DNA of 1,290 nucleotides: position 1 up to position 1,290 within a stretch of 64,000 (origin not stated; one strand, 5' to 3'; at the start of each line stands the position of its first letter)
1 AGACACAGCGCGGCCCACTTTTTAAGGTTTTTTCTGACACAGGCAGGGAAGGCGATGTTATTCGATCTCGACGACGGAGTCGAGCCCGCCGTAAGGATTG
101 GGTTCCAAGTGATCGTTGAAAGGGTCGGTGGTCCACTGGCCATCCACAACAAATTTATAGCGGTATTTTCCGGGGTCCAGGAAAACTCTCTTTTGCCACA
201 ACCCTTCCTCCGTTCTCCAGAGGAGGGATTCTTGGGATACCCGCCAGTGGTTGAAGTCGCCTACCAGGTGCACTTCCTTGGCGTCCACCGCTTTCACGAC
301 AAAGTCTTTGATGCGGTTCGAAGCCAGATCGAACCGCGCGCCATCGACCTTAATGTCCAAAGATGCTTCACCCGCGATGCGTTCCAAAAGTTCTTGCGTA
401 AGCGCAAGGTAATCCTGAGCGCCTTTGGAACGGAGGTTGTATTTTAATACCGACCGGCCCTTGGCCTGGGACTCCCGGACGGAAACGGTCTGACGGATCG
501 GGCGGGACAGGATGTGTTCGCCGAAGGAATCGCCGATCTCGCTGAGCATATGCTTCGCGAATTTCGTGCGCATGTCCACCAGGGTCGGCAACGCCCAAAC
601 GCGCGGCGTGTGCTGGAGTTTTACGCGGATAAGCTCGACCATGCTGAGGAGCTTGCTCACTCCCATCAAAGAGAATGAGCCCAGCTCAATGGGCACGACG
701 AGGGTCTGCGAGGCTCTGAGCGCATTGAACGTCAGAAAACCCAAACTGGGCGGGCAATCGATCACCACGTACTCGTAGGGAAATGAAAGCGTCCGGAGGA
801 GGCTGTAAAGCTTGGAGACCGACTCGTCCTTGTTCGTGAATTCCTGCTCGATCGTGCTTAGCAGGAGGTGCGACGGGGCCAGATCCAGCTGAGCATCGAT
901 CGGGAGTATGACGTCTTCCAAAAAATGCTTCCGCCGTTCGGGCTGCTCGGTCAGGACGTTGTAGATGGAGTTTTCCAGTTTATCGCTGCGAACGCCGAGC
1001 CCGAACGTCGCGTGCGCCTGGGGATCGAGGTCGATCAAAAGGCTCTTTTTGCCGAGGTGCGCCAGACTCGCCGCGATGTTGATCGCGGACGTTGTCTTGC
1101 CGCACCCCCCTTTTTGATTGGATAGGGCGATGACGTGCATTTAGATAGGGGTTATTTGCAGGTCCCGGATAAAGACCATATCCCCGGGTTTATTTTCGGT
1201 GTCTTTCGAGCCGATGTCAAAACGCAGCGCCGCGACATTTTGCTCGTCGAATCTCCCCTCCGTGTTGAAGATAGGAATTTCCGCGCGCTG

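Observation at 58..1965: ParA-type partition ATPase fused to a CBM48/AMPK-beta glycogen-binding domain, paired with a membrane-anchored protein: candidate glycogen-granule positioning system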

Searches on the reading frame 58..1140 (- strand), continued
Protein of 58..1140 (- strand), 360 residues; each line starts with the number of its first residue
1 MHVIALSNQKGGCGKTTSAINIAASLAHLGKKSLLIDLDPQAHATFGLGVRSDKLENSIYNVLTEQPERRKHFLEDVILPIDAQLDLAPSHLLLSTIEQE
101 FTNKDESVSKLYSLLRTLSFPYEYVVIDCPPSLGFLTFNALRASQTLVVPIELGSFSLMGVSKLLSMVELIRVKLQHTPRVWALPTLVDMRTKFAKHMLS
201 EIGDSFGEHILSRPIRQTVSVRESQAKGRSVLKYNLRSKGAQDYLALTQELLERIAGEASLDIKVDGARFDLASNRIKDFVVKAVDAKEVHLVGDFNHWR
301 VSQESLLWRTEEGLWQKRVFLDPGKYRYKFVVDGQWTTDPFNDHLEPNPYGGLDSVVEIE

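Call 74: search_solved_structures(query=A3, max_evalue=10, show_alignments=2)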
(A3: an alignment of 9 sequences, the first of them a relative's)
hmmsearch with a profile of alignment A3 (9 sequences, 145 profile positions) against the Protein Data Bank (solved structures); distinct sequences matched with E-value up to 10: 6.
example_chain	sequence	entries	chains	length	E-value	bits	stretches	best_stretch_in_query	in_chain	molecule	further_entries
3vw5_A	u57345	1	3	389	0.69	12.9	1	4-46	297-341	Cellobiose 2-epimerase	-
5w1j_A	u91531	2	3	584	0.86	12.6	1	21-80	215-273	Thioredoxin glutathione reductase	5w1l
5w1l_A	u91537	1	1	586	0.86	12.6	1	21-80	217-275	Thioredoxin glutathione reductase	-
4b2q_H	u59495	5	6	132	1.2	12.1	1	83-135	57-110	ATP SYNTHASE SUBUNIT DELTA, MITOCHONDRIAL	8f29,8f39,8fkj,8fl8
3oe7_H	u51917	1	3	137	1.4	12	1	83-135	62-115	ATP synthase subunit delta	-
2hld_H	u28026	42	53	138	1.4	12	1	83-135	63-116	ATP synthase delta chain, mitochondrial | ATP SYNTHASE SUBUNIT DELTA, MITOCHONDRIAL | ATP synthase subunit delta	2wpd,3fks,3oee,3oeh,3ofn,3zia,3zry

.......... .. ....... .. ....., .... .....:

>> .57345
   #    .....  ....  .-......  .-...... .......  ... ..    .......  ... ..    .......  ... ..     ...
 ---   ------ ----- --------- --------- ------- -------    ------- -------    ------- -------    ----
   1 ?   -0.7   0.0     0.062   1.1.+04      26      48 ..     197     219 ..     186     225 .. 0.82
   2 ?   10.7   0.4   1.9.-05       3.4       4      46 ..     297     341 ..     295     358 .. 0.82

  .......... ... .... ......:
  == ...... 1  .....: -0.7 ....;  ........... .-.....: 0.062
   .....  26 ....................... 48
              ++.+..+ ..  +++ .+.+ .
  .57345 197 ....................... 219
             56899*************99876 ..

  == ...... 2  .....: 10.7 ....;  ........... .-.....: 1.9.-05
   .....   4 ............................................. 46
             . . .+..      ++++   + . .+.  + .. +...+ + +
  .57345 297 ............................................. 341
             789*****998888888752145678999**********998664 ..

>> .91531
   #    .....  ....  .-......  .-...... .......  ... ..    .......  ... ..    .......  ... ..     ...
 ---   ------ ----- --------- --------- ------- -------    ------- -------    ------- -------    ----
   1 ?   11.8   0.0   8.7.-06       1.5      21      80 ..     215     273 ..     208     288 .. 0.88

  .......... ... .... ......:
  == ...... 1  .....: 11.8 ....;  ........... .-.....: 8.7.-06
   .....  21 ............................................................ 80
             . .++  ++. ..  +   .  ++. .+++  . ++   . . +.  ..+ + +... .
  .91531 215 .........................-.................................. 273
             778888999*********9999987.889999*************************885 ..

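Call 81: fold_search(model_id=the predicted structure, library=pdb)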
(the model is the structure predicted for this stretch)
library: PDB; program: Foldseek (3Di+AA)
matches with E <= 10: 1695; with E <= 0.001: 433
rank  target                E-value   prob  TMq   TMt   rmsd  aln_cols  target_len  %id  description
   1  8ray_A                3.5e-24  1.00  0.64  0.88   2.4       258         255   35  ParA in complex with ATP (released 2025-03-26)
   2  9a6n_A                1.3e-23  1.00  0.64  0.89   2.4       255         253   34  Integrative model of SOJ-NRDR by crosslinking MS and deep learning (released 2024-09-18)
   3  8ray_B                3.1e-23  1.00  0.63  0.89   2.4       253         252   35  ParA in complex with ATP (released 2025-03-26)
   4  8jmj_A                2.1e-22  1.00  0.63  0.84   2.7       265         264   35  Structure of Helicobacter pylori Soj-DNA-Spo0J complex (released 2024-05-29)
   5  6iub_A                5.5e-22  1.00  0.63  0.85   2.6       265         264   36  Structure of Helicobacter pylori Soj protein (released 2019-02-13)
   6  2bej                  7.5e-22  1.00  0.62  0.90   2.5       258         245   37  Structure of the bacterial chromosome segregation protein Soj (released 2005-01-12)
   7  2bek_B                1.3e-21  1.00  0.62  0.90   2.5       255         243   37  Structure of the bacterial chromosome segregation protein Soj (released 2005-01-12)
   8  2bek_A                2.0e-21  1.00  0.62  0.90   2.5       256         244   37  Structure of the bacterial chromosome segregation protein Soj (released 2005-01-12)
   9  8jml_B                2.1e-21  1.00  0.62  0.83   2.8       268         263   36  Structure of Helicobacter pylori Soj protein mutant, D41A (released 2024-05-29)
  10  1wcv                  9.4e-21  1.00  0.62  0.89   2.5       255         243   37  Structure of the bacterial chromosome segregation protein Soj (released 2005-01-12)
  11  5tvk_B                1.6e-17  1.00  0.58  0.84   3.1       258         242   25  Crystal Structure of putative plasmid partition protein (BB_S35) from Borrelia burgdorferi B31 bound to AMPPNP (released 2016-11-23)
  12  5if9_B                2.0e-17  1.00  0.59  0.85   2.5       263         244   31  Crystal Structure of Cobyrinic Acid a,c-diamide synthase from Mycobacterium smegmatis with bound ATP analog and Magnes (released 2016-03-09)
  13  5ihp_B                3.6e-17  1.00  0.61  0.87   2.3       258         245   31  Crystal Structure of Cobyrinic Acid a,c-diamide synthase from Mycobacterium smegmatis with bound ADP and Magnesium (released 2016-03-30)
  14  4pfs_B                5.6e-17  1.00  0.60  0.87   2.4       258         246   31  Crystal Structure of Cobyrinic Acid a,c-diamide synthase from Mycobacterium smegmatis (released 2014-05-21)
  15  5ihp_A                9.1e-17  1.00  0.58  0.83   2.7       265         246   31  Crystal Structure of Cobyrinic Acid a,c-diamide synthase from Mycobacterium smegmatis with bound ADP and Magnesium (released 2016-03-30)
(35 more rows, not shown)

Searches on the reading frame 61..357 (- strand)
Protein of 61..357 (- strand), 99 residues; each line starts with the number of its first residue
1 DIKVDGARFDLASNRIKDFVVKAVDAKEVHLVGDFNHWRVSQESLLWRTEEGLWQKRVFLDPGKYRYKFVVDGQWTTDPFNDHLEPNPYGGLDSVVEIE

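Call 29: search_solved_structures(query=window:61-357:-, max_evalue=0.01, show_alignments=4)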
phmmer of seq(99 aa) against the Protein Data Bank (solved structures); distinct sequences matched with E-value up to 0.01: 21.
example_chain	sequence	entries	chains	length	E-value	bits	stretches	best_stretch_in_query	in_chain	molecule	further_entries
4yef_A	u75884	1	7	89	1.5e-07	34.7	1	26-98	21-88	5'-AMP-activated protein kinase subunit beta-1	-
1z0m_A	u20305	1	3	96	2e-07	34.4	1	26-98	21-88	5'-AMP-activated protein kinase, beta-1 subunit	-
1z0n_A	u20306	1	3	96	2.6e-07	33.9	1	26-98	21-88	5'-AMP-activated protein kinase, beta-1 subunit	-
6e4t_B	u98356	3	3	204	9.8e-07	32.1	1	26-98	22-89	5'-AMP-activated protein kinase subunit beta-1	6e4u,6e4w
4qfg_B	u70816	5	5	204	1.2e-06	31.8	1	26-98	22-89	5'-AMP-activated protein kinase subunit beta-1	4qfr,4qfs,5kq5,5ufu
6c9f_B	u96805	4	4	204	2e-06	31.1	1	26-98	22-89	5'-AMP-activated protein kinase subunit beta-1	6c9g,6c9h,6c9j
5t5t_B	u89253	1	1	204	2.1e-06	31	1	26-98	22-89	5'-AMP-activated protein kinase subunit beta-1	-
4zhx_B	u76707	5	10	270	2.7e-06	30.7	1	26-98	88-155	5'-AMP-activated protein kinase subunit beta-1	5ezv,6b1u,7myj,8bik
4cfe_B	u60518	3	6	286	3e-06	30.5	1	26-98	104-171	5'-AMP-ACTIVATED PROTEIN KINASE SUBUNIT BETA-1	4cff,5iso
5ot1_A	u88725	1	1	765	4.2e-06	30.1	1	26-83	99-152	Pullulanase type II, GH13 family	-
4y0g_A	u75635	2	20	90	6e-06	29.6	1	24-94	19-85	5'-AMP-activated protein kinase subunit beta-2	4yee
2f15_A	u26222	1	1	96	8.4e-06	29.1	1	25-94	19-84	5'-AMP-activated protein kinase, beta-2 subunit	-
2lu3_A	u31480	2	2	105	1e-05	28.8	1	25-94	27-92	5'-AMP-activated protein kinase subunit beta-2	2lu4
4rer_B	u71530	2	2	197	4.7e-05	26.7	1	25-92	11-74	5'-AMP-activated protein kinase subunit beta-2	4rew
7jhg_B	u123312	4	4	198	5e-05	26.6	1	25-92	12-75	5'-AMP-activated protein kinase subunit beta-2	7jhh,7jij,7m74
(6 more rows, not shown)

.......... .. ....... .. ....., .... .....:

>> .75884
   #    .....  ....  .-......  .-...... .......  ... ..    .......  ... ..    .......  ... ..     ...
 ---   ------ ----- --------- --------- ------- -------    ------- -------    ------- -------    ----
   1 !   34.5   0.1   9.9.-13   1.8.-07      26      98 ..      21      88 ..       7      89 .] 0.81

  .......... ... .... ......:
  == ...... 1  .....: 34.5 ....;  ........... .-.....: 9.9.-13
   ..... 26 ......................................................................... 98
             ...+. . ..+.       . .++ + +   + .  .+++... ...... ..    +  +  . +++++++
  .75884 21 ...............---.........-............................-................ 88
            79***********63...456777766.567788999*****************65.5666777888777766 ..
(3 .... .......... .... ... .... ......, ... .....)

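Call 63: search_protein_representatives(protein=window:61-327:-)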
Query: 89 residues. Proteins with E-value up to 0.001 (for the whole library): 8515; up to 1e-10: 1400; up to 1e-30: 118. The best 150 are listed.
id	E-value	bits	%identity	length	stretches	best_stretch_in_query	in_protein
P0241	1.4e-144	486.7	36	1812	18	30-79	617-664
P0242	1.5e-66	236.6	40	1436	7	7-66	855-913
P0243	8.0e-66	234.3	37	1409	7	15-88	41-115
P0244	6.7e-58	208.9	42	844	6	9-72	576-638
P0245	1.7e-56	204.4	43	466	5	15-89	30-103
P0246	1.8e-56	204.3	40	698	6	7-88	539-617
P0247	1.3e-55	201.6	38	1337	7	13-88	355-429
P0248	1.7e-54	198.0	41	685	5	11-83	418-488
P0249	2.9e-52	190.8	45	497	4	15-83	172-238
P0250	4.9e-52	190.1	41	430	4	9-87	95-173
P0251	5.8e-52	189.9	44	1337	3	9-86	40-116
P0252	7.8e-52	189.5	38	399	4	17-88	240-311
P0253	2.3e-51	187.9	43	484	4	14-88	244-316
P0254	5.3e-50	183.6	35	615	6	14-88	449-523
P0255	2.4e-49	181.5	41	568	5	12-66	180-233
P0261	4.0e-47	174.4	42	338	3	8-88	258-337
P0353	3.4e-32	126.5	44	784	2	9-88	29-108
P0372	1.2e-28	115.1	47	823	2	9-88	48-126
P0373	1.4e-28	114.9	45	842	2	13-87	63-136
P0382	7.2e-28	112.7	45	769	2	9-86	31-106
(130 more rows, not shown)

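Call 64: search_protein_families(library=pfam, proteins=[P0245, P0253, P0241, P0244, P0251, P0261, P0353, P0372, P0373, P0382], max_evalue=0.0001)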
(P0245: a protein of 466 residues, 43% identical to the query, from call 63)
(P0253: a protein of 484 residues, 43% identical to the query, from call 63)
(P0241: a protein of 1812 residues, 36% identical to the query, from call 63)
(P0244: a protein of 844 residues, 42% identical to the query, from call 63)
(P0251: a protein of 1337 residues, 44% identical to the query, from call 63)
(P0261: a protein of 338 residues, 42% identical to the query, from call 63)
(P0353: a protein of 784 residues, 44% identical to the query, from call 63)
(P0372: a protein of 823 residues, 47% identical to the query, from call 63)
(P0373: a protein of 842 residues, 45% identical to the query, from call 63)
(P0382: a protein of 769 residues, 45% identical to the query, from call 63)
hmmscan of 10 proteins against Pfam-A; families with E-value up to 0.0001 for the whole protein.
P0245 (466 aa): 4 families
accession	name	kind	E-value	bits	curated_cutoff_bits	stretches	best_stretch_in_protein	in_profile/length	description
PF16561.11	AMPK1_CBM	-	6.1e-67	222.3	26.8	5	23-106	4-83/85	Glycogen recognition site of AMP-activated protein kinase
PF02922.24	CBM_48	-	1.8e-47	160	22.4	5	216-275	10-72/83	Carbohydrate-binding module 48 (Isoamylase N-terminal domain)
PF22058.2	X25_BaPul_like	-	2.6e-31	108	27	3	38-103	13-70/87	Pullulanase X25 domain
PF16760.10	CBM53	-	8e-09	36.1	27.6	0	23-70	2-54/57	Starch/carbohydrate-binding module (family 53)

P0253 (484 aa): 3 families
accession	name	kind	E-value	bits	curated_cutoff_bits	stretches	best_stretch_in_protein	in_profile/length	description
PF16561.11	AMPK1_CBM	-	7.9e-62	205.9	26.8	4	162-237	10-83/85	Glycogen recognition site of AMP-activated protein kinase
PF02922.24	CBM_48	-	9.3e-25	87.2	22.4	1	161-213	20-73/83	Carbohydrate-binding module 48 (Isoamylase N-terminal domain)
PF16760.10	CBM53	-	1.7e-17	63.9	27.6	0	413-447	10-50/57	Starch/carbohydrate-binding module (family 53)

P0241 (1812 aa): 7 families
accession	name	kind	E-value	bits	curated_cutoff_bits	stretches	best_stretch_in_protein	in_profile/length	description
PF16561.11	AMPK1_CBM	-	5e-183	594.3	26.8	16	337-408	4-73/85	Glycogen recognition site of AMP-activated protein kinase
PF02922.24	CBM_48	-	1.4e-177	577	22.4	16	864-922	11-71/83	Carbohydrate-binding module 48 (Isoamylase N-terminal domain)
PF22019.2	GlgB_N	-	4.1e-69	229.2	27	0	596-657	27-94/94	alpha-1,4-glucan branching enzyme GlgB, N-terminal domain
PF22058.2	X25_BaPul_like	-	1.2e-62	208.4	27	0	1157-1189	23-55/87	Pullulanase X25 domain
PF16760.10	CBM53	-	2.6e-19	69.7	27.6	0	345-379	10-51/57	Starch/carbohydrate-binding module (family 53)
PF19077.6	Big_13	-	1.6e-16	61.1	27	0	1311-1363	28-82/102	Bacterial Ig-like domain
PF02903.20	Alpha-amylase_N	-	5.6e-08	33.4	23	0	709-743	47-88/120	Alpha amylase, N-terminal ig-like domain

P0244 (844 aa): 5 families
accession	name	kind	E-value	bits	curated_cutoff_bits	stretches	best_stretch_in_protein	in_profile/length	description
PF16561.11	AMPK1_CBM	-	1.1e-76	253.5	26.8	6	574-654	3-80/85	Glycogen recognition site of AMP-activated protein kinase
PF02922.24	CBM_48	-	4e-51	171.7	22.4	6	770-824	13-71/83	Carbohydrate-binding module 48 (Isoamylase N-terminal domain)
PF22058.2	X25_BaPul_like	-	1.9e-29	102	27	1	477-535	12-71/87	Pullulanase X25 domain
PF00686.25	CBM_20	-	1.2e-08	35.1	23.3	0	480-520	27-71/97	Starch binding domain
PF22111.2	MtrC-MtrF_N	-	8.5e-05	22.9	27.7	0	24-98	38-113/126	Decaheme cytochrome c component MtrC/MtrF N-terminal domain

P0251 (1337 aa): 5 families
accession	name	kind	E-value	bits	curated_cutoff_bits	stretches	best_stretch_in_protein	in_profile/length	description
PF03065.20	Glyco_hydro_57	-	4e-55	187.6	21.2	1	381-825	1-290/291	Glycosyl hydrolase family 57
PF16561.11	AMPK1_CBM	-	3.1e-40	136.7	26.8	3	46-119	10-80/85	Glycogen recognition site of AMP-activated protein kinase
PF02922.24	CBM_48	-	1.3e-31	109.2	22.4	3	36-110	11-83/83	Carbohydrate-binding module 48 (Isoamylase N-terminal domain)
PF09985.14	Glucodextran_C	-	1.7e-30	106.6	22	1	1148-1254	2-106/228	C-terminal binding-module, SLH-like, of glucodextranase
PF22058.2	X25_BaPul_like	-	1.1e-20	73.9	27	1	281-342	13-66/87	Pullulanase X25 domain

P0261 (338 aa): 4 families
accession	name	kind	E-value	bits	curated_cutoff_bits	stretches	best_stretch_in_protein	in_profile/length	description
PF16561.11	AMPK1_CBM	-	3.6e-50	168.6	26.8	3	51-131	5-81/85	Glycogen recognition site of AMP-activated protein kinase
PF02922.24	CBM_48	-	8.5e-31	106.6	22.4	3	254-314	10-72/83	Carbohydrate-binding module 48 (Isoamylase N-terminal domain)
PF22058.2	X25_BaPul_like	-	1.1e-17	64.4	27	1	273-319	13-61/87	Pullulanase X25 domain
PF16760.10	CBM53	-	4.5e-08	33.7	27.6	0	54-95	6-52/57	Starch/carbohydrate-binding module (family 53)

P0353 (784 aa): 4 families
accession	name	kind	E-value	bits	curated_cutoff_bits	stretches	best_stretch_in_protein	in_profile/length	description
PF16561.11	AMPK1_CBM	-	4.3e-33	113.8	26.8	2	35-109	10-80/85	Glycogen recognition site of AMP-activated protein kinase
PF02922.24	CBM_48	-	5.1e-28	97.7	22.4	2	17-99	2-82/83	Carbohydrate-binding module 48 (Isoamylase N-terminal domain)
PF22058.2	X25_BaPul_like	-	2.7e-12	47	27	1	151-192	14-57/87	Pullulanase X25 domain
PF16760.10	CBM53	-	2.4e-06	28.2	27.6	0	138-182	4-54/57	Starch/carbohydrate-binding module (family 53)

P0372 (823 aa): 3 families
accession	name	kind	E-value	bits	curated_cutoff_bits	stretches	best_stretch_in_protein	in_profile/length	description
PF16561.11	AMPK1_CBM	-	3.4e-30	104.5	26.8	2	47-128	4-81/85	Glycogen recognition site of AMP-activated protein kinase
PF02922.24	CBM_48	-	9.1e-22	77.6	22.4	2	42-118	8-83/83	Carbohydrate-binding module 48 (Isoamylase N-terminal domain)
PF22058.2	X25_BaPul_like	-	2e-08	34.6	27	0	74-107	27-60/87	Pullulanase X25 domain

P0373 (842 aa): 3 families
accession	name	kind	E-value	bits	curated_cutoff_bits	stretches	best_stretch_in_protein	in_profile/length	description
PF16561.11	AMPK1_CBM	-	5.7e-31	107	26.8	2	194-267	10-80/85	Glycogen recognition site of AMP-activated protein kinase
PF02922.24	CBM_48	-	3.7e-22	78.9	22.4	2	183-243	10-72/83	Carbohydrate-binding module 48 (Isoamylase N-terminal domain)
PF22058.2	X25_BaPul_like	-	1.3e-07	32.1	27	0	78-117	18-59/87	Pullulanase X25 domain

P0382 (769 aa): 3 families
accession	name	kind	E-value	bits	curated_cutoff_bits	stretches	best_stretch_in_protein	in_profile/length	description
PF16561.11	AMPK1_CBM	-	8.3e-35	119.3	26.8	2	132-199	8-74/85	Glycogen recognition site of AMP-activated protein kinase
PF02922.24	CBM_48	-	1.3e-18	67.5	22.4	2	125-182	12-72/83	Carbohydrate-binding module 48 (Isoamylase N-terminal domain)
PF22058.2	X25_BaPul_like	-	2.8e-10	40.6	27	1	142-185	13-59/87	Pullulanase X25 domain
